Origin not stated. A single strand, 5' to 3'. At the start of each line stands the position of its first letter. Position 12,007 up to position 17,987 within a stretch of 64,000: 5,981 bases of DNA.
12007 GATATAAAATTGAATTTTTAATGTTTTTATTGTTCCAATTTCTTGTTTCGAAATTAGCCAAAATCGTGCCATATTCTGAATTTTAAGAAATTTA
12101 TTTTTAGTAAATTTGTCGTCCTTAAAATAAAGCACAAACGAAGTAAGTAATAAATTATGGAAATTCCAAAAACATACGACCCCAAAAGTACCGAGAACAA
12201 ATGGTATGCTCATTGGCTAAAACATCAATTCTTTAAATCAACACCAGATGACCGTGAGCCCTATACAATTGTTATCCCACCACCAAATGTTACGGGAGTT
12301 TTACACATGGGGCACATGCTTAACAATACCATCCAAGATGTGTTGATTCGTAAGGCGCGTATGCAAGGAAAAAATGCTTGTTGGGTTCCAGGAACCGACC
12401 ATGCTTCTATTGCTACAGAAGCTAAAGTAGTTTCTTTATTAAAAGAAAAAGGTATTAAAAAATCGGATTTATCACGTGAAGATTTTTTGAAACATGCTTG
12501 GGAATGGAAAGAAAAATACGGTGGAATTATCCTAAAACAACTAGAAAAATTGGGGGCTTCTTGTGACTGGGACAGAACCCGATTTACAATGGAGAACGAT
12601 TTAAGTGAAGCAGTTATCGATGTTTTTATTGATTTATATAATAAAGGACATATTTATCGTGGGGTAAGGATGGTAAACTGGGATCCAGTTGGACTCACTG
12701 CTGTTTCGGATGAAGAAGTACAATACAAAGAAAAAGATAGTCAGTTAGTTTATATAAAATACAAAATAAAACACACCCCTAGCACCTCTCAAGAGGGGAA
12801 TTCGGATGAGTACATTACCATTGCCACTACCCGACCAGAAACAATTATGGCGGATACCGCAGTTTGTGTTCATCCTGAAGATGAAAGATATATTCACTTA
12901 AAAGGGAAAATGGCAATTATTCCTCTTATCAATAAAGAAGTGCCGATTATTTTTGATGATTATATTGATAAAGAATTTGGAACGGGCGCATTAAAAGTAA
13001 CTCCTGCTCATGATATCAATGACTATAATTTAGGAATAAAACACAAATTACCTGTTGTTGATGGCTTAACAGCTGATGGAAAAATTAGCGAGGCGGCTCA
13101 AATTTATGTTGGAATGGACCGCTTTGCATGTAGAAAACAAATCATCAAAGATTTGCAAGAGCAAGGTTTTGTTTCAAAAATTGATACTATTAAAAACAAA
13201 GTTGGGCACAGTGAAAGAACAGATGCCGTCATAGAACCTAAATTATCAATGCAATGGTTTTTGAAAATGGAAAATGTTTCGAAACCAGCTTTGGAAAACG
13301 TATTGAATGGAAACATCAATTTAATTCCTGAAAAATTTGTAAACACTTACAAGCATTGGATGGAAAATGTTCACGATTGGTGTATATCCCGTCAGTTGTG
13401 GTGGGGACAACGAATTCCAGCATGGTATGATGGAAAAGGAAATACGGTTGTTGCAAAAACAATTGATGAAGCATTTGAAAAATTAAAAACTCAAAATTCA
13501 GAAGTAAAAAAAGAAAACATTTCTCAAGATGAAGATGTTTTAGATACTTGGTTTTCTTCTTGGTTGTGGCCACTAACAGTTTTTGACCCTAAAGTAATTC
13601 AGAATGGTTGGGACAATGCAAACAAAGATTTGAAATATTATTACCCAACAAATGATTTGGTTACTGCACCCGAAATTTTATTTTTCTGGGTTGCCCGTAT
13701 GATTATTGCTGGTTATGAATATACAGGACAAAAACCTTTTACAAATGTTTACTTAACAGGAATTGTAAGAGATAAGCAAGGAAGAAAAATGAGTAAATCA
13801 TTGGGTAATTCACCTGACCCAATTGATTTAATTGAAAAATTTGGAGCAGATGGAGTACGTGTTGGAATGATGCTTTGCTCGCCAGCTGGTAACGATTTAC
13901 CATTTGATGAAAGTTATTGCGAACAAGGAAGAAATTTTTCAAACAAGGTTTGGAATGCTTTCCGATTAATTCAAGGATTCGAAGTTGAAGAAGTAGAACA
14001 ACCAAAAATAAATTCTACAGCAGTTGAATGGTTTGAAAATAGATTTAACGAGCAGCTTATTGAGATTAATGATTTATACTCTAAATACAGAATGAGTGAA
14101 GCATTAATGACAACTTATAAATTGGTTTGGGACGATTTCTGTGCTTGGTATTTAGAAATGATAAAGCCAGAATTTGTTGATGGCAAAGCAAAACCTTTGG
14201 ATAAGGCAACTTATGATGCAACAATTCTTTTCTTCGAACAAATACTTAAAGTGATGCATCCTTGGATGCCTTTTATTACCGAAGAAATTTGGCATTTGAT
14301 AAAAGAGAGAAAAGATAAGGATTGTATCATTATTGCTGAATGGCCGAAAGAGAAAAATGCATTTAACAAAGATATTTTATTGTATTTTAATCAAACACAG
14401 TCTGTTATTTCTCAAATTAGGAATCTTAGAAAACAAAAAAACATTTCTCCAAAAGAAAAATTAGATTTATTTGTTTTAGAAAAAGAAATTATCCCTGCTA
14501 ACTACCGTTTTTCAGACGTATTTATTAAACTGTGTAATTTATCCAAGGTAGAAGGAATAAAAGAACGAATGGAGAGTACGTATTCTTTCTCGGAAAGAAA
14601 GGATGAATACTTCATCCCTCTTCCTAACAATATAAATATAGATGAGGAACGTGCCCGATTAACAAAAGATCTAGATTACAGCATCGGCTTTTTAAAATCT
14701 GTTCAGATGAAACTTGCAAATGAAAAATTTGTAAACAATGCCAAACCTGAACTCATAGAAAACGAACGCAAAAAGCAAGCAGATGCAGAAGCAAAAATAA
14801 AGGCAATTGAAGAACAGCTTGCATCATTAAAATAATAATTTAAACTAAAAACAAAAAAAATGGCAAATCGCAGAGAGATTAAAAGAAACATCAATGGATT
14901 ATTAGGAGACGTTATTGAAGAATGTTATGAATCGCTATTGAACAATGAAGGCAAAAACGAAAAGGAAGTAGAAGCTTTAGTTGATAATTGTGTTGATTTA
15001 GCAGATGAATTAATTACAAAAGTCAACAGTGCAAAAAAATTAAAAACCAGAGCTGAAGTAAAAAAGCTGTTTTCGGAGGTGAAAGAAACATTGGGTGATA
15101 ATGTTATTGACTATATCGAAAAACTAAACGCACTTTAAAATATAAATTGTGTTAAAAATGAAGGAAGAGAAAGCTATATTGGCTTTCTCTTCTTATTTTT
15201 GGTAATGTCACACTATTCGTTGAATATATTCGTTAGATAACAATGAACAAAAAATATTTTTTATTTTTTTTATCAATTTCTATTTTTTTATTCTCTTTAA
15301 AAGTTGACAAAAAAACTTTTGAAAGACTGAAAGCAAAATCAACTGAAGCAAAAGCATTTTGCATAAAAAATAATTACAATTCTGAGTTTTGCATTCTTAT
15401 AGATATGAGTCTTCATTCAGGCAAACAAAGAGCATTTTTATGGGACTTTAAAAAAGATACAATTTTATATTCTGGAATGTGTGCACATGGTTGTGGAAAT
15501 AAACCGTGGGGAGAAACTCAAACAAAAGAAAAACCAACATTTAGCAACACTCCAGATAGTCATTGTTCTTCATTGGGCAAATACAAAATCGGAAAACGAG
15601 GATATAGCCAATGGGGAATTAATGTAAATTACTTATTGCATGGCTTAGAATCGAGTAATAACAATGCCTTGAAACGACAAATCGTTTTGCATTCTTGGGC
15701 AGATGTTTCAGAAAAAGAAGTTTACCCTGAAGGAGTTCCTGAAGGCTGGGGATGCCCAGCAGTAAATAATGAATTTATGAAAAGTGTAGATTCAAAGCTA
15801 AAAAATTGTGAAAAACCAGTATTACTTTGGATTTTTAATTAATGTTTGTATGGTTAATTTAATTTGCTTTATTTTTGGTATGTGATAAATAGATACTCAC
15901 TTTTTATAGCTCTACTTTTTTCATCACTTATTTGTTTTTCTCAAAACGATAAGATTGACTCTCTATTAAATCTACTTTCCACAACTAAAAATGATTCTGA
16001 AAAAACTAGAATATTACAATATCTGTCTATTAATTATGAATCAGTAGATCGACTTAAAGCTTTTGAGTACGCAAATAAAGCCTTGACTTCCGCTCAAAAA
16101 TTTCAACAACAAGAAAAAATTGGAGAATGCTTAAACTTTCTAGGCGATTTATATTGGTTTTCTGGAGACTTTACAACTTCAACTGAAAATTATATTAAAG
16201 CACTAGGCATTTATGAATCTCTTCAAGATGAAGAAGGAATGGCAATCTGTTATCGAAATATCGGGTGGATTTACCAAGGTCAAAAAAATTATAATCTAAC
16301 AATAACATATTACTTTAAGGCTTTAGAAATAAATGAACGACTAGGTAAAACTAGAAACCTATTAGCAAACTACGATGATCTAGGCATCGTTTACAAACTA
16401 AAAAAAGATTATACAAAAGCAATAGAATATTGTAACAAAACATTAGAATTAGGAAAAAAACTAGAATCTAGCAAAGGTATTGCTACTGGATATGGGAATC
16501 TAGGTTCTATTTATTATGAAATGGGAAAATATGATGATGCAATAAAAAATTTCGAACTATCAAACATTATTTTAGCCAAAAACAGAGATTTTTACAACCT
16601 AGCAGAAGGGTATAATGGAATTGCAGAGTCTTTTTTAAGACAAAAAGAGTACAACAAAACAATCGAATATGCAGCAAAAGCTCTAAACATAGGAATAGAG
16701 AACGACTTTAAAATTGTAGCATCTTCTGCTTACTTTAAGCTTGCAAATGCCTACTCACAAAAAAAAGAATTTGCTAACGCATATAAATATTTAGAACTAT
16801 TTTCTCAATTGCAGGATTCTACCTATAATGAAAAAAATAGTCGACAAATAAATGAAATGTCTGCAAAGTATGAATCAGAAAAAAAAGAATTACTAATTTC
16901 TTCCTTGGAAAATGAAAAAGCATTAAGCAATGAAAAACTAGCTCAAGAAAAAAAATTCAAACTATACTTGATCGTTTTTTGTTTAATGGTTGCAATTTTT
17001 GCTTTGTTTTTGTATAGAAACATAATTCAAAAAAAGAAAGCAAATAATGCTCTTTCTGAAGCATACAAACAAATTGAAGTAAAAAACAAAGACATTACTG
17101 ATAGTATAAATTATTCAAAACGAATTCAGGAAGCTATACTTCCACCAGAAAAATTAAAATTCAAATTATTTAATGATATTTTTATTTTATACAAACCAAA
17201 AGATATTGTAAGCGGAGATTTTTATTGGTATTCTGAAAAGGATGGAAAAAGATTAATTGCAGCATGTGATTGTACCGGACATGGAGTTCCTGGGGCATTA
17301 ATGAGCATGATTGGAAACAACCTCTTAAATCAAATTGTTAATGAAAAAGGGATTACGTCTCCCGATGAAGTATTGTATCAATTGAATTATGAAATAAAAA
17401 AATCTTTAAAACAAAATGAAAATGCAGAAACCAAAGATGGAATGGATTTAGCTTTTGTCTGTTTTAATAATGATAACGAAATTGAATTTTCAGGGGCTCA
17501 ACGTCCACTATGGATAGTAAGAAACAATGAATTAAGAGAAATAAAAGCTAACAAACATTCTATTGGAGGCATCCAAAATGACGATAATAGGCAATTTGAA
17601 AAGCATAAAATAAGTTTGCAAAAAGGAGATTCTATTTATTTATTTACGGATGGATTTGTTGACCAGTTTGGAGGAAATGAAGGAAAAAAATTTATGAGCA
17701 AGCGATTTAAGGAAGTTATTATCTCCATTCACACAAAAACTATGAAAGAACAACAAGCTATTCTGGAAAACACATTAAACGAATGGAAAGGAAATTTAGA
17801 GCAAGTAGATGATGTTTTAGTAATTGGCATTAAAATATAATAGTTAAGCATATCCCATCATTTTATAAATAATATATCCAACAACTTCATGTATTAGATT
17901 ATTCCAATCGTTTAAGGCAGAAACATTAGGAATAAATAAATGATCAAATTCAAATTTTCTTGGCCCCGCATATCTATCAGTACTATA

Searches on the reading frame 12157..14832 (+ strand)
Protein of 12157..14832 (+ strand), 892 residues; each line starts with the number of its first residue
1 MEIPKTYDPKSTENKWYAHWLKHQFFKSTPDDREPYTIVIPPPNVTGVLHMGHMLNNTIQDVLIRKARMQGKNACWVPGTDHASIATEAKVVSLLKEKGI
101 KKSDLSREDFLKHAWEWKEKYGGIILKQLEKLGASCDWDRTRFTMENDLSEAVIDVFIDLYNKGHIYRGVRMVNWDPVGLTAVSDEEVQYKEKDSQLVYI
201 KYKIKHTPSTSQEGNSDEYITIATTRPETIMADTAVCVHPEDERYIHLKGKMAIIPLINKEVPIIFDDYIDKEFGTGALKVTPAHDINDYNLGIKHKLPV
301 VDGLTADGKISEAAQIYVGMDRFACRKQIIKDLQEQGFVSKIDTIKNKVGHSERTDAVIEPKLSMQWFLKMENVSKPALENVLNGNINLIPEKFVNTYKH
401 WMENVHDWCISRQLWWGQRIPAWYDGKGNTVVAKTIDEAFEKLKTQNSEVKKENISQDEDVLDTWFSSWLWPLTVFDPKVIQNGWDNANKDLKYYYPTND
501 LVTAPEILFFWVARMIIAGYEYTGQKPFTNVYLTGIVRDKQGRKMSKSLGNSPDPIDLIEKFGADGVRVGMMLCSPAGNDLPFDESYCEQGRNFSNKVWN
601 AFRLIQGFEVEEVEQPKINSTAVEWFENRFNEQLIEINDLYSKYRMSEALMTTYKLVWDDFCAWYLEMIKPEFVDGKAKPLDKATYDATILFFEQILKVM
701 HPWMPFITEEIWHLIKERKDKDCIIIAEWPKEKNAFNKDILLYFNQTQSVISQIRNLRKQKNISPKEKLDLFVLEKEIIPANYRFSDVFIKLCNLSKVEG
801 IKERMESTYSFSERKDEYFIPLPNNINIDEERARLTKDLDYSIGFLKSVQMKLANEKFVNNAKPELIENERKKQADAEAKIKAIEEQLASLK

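Call 95: search_protein_families(library=pfam, proteins=[window:12157-14832:+], max_evalue=0.00001)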
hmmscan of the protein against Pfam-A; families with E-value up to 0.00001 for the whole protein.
window:12157-14832:+ (892 aa): 5 families
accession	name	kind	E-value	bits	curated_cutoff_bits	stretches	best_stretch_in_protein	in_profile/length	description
PF00133.28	tRNA-synt_1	-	1.6e-124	416.3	22.7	1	15-582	1-412/414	tRNA synthetases class I (I, L, M and V)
PF08264.19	Anticodon_1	-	1.2e-32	113.3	25.1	1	624-771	2-146/148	Anticodon-binding domain of tRNA ligase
PF09334.17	tRNA-synt_1g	-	3.9e-18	65.8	20.1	1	41-188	6-135/391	tRNA synthetases class I (M)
PF10458.14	Val_tRNA-synt_C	-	2.8e-12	47.1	25.9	1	827-892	1-66/66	Valyl tRNA synthetase tRNA binding arm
PF13603.12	tRNA-synt_1_2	-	3.6e-10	40.1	25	1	249-308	85-144/185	Leucyl-tRNA synthetase, editing domain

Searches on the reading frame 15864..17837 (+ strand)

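Call 95: search_protein_families(library=pfam, proteins=[window:15864-17837:+], max_evalue=0.00001)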
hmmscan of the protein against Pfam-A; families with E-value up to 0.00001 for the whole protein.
window:15864-17837:+ (658 aa): 7 families
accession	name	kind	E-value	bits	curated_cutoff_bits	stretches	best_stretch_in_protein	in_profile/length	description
PF13424.12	TPR_12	-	9e-31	106.3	30.1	2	172-231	8-69/77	Tetratricopeptide repeat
PF00515.34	TPR_1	-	5e-22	77.2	27.8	0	127-158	1-32/34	Tetratricopeptide repeat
PF07228.17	SpoIIE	-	2.4e-20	73.7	25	1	460-657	2-190/192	Stage II sporulation protein E (SpoIIE)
PF07719.23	TPR_2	-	6e-14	51.4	27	0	208-231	2-25/34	Tetratricopeptide repeat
PF13181.12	TPR_8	-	1.2e-13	50.4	25.7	0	209-231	3-25/34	Tetratricopeptide repeat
PF13374.12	TPR_10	-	5.1e-12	45.8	27.5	0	207-231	2-26/42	Tetratricopeptide repeat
PF13176.12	TPR_7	-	4.4e-10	39.3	27.9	0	211-228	3-20/36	Tetratricopeptide repeat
